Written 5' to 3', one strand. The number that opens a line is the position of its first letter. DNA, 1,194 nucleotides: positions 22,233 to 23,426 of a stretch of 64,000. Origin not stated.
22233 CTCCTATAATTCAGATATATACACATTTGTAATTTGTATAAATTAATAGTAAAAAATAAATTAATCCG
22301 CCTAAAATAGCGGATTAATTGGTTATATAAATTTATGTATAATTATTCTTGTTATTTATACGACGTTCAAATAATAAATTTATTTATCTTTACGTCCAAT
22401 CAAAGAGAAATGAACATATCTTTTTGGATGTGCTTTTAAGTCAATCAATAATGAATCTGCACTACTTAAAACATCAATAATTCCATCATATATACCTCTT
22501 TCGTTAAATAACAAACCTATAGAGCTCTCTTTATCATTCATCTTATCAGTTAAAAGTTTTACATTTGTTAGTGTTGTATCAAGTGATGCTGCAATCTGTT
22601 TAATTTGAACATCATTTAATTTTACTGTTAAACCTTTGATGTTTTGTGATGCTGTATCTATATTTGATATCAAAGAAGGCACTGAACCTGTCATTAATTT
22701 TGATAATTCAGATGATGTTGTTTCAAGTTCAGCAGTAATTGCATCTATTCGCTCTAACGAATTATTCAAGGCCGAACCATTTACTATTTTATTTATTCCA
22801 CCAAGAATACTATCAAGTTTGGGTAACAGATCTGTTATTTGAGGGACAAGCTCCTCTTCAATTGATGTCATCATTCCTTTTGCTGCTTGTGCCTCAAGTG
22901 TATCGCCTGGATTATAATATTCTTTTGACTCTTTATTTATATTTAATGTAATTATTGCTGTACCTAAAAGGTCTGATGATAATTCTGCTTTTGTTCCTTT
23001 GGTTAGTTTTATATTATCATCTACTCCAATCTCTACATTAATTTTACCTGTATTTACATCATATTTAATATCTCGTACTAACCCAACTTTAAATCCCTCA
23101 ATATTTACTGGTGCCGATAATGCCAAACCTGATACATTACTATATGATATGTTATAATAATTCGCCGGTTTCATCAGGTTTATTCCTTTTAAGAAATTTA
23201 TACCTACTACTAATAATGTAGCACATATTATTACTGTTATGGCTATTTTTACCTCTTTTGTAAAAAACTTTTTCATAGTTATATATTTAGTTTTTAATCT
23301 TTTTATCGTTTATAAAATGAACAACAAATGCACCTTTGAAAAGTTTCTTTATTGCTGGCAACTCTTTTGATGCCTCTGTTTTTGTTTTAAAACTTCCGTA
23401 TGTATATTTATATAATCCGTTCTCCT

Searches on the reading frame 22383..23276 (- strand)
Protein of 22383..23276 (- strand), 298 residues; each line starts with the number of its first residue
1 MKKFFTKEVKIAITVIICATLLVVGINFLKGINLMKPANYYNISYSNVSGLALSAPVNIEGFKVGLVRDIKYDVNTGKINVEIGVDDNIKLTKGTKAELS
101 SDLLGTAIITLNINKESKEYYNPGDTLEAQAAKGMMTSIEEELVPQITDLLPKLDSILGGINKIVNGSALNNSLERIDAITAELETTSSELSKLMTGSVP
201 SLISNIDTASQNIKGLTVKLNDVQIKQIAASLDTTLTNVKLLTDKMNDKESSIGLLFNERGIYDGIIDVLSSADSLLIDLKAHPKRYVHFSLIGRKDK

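Call 32: search_protein_families(library=pfam, proteins=[window:22383-23276:-], max_evalue=0.00001)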
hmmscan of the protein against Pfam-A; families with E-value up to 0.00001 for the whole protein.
window:22383-23276:- (298 aa): 1 family
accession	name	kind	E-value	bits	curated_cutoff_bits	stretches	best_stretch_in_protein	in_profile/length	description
PF02470.25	MlaD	-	9.8e-11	42.2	25.1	1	39-111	3-78/81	MlaD protein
